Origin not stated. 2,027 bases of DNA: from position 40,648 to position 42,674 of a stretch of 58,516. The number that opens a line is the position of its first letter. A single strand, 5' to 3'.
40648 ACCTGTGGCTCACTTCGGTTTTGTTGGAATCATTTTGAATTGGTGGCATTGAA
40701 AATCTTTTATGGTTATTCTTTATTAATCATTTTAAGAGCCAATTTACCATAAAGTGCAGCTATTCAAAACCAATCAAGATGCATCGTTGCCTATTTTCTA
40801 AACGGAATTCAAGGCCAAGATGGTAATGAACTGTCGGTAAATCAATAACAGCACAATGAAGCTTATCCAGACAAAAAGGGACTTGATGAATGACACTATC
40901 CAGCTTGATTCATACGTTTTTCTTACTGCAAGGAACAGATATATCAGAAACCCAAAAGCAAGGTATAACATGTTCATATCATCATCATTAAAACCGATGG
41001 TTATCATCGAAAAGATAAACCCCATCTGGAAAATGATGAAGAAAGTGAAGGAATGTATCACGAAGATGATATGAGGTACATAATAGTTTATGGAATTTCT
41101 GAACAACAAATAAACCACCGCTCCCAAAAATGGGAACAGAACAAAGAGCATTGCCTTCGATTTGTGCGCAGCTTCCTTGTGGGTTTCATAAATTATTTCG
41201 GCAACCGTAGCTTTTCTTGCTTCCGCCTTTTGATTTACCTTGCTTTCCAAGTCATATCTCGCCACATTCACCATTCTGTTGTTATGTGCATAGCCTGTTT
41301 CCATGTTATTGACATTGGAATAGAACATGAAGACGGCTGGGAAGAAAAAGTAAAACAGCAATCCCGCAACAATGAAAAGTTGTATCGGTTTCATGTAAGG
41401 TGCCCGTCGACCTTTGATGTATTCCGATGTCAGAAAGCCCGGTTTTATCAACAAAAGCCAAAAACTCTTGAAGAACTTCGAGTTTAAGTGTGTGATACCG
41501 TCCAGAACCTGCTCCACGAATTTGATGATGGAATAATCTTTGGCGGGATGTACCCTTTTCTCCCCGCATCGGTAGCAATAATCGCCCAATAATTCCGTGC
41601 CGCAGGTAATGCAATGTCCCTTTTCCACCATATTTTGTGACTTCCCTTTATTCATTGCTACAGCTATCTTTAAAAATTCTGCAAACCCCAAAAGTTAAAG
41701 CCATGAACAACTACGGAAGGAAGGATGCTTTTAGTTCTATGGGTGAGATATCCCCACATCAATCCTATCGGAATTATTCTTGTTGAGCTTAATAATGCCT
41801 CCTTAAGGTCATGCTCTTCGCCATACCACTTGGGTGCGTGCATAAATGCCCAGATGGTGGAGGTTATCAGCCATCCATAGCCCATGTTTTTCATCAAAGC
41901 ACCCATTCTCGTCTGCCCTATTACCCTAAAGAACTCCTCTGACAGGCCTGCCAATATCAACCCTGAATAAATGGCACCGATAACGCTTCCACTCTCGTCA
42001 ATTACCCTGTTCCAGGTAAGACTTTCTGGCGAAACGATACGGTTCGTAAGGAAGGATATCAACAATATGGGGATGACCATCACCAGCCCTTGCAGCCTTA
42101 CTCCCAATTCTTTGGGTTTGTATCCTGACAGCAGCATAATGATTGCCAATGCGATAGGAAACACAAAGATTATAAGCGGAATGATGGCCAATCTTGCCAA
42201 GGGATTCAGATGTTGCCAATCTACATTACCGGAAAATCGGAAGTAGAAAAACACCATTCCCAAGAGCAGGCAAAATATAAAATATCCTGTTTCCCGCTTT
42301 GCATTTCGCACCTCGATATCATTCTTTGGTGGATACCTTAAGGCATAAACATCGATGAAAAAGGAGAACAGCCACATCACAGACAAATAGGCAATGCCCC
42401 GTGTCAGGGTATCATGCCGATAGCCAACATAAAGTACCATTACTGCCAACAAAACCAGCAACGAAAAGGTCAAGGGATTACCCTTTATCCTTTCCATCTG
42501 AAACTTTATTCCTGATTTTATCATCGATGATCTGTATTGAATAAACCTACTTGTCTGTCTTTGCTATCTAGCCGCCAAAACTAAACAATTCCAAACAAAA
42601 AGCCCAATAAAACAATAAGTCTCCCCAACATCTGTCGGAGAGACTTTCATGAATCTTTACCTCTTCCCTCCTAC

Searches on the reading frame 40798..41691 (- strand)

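Call 5: search_protein_families(library=pfam, proteins=[window:40798-41691:-], max_evalue=0.01)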
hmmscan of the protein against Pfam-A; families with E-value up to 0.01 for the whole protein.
window:40798-41691:- (297 aa): 1 family
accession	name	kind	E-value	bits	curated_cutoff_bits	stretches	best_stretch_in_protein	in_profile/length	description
PF12412.13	DUF3667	-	5.3e-15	55.1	27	1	71-113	2-44/45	Protein of unknown function (DUF3667)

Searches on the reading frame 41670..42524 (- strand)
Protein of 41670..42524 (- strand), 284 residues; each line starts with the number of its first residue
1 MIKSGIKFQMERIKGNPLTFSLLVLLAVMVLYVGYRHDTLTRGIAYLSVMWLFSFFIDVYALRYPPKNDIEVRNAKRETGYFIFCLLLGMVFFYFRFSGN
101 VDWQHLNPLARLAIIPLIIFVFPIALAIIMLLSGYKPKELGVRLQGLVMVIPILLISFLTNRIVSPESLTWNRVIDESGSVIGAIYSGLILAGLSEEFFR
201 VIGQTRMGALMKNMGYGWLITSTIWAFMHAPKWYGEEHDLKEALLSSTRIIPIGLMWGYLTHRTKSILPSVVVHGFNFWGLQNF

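Call 5: search_protein_families(library=pfam, proteins=[window:41670-42524:-], max_evalue=0.01)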
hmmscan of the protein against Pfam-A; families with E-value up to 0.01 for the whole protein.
window:41670-42524:- (284 aa): 1 family
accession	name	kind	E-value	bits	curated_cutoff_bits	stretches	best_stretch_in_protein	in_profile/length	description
PF02517.21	Rce1-like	-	6e-12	46.1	22.4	1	184-277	7-90/93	Type II CAAX prenyl endopeptidase Rce1-like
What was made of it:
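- Checked: It leads into the CPBP/Rce1-like gene 41670-42524 (call 5).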

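Call 32: find_related_loci(query=window:41670-42524:-, collection=genome_contigs, flank=10000)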
Query window:41670-42524:- (284 aa) in genome_contigs; peptide patterns used: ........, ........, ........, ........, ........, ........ (x = any residue, [..] = any of these).
43 stretches matched a pattern; 1 encode a relative of the query (tblastn E <= 1e-3); 1 distinct loci.
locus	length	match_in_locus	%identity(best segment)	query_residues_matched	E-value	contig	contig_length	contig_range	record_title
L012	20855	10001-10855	60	1-284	6e-118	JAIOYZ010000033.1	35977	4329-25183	MAG: Bacteroidia bacterium isolate Tobar12.5m-G26 Tobar12-5m-20mill-C223, whole genome shotgun sequence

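Call 35: find_homologous_proteins(query=window:41670-42524:-, max_evalue=1e-40)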
Query window:41670-42524:- (284 aa): 105 proteins with E <= 1e-40 among 2365 candidates.
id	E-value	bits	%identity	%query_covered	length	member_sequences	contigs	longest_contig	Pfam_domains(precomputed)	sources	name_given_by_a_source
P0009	2.6e-174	597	97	97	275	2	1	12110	PF02517.22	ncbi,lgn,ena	ncbi:MAG: CPBP family intramembrane glutamic endopeptidase [Bacteroidota bacterium]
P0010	8.3e-124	431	65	100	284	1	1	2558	PF02517.22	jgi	jgi:membrane protease YdiL (CAAX protease family)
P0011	2.0e-121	423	64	100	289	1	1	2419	PF02517.22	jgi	jgi:membrane protease YdiL (CAAX protease family)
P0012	4.8e-121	422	66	100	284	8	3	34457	PF02517.22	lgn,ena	-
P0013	3.3e-119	416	64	98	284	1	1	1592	PF02517.22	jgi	jgi:membrane protease YdiL (CAAX protease family)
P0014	1.1e-117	411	62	100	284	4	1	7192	PF02517.22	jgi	-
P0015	1.7e-117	410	64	100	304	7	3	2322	PF02517.22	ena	-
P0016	1.8e-117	410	63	100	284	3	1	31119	PF02517.22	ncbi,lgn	-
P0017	3.8e-117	409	64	100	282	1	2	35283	PF02517.22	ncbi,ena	-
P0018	6.2e-117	408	64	100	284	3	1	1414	PF02517.22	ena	-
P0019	5.5e-116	405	63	100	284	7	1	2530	PF02517.22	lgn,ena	-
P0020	1.7e-115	404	62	100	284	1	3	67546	PF02517.22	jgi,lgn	jgi:membrane protease YdiL (CAAX protease family)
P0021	8.5e-114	398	63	100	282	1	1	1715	PF02517.22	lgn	-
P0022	1.2e-113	397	62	100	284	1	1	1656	PF02517.22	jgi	-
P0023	2.7e-113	396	62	100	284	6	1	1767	PF02517.22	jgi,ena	-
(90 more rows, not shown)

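Call 36: find_encoding_contigs(protein=P0012, flank=8000, max_places=3)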
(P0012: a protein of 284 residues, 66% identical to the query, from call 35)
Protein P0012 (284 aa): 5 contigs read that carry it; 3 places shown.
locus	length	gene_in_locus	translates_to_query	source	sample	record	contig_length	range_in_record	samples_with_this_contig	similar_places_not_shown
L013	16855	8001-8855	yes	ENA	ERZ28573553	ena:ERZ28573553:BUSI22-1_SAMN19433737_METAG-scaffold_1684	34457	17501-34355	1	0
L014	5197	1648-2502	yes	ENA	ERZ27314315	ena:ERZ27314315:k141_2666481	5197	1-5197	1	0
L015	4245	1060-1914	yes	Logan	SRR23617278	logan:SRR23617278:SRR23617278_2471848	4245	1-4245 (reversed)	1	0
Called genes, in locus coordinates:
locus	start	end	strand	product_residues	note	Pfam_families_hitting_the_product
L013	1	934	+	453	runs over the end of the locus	PF00344:SecY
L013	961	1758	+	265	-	PF00557:Peptidase_M24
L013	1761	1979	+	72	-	PF01176:eIF-1a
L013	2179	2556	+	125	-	PF00416:Ribosomal_S13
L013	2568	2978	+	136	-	PF00411:Ribosomal_S11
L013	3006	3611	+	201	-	PF00163:Ribosomal_S4, PF01479:S4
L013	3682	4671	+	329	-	PF01193:RNA_pol_L, PF01000:RNA_pol_A_bac, PF03118:RNA_pol_A_CTD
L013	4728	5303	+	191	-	PF01196:Ribosomal_L17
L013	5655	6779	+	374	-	PF00988:CPSase_sm_chain, PF00117:GATase, PF07722:Peptidase_C26 (faint)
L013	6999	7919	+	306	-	-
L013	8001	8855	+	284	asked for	PF02517:Rce1-like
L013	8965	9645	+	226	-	PF13365:Trypsin_2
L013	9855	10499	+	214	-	-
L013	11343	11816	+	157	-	PF13302:Acetyltransf_3, PF00583:Acetyltransf_1 (weak)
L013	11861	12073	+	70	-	-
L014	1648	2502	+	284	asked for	PF02517:Rce1-like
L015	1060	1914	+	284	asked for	PF02517:Rce1-like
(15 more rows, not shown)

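Call 37: find_encoding_contigs(protein=P0017, flank=8000, max_places=3)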
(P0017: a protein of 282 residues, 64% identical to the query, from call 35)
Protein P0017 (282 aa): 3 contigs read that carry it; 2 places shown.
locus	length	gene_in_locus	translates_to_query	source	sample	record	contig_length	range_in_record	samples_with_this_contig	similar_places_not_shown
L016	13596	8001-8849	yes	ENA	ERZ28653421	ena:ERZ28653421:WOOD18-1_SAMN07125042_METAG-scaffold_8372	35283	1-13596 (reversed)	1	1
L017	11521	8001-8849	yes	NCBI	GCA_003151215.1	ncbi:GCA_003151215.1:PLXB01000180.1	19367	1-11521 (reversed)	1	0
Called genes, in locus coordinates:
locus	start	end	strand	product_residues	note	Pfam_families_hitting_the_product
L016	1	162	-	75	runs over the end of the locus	-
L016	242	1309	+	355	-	-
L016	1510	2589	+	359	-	-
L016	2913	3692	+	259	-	PF00149:Metallophos, PF12850:Metallophos_2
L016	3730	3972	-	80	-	-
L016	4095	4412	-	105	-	-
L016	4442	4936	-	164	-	-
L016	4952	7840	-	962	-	PF04313:HSDR_N (faint), PF02384:N6_Mtase, PF01170:UPF0020 (faint), PF20473:MmeI_Mtase, PF07669:Eco57I, PF12950:TaqI_C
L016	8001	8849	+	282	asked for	PF02517:Rce1-like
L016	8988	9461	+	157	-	PF00507:Oxidored_q4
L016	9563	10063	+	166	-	PF01058:Oxidored_q6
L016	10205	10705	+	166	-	PF00329:Complex1_30kDa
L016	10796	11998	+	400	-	PF00346:Complex1_49kDa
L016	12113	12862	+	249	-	PF00146:NADHdh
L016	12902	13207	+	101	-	PF00146:NADHdh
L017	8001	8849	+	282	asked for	PF02517:Rce1-like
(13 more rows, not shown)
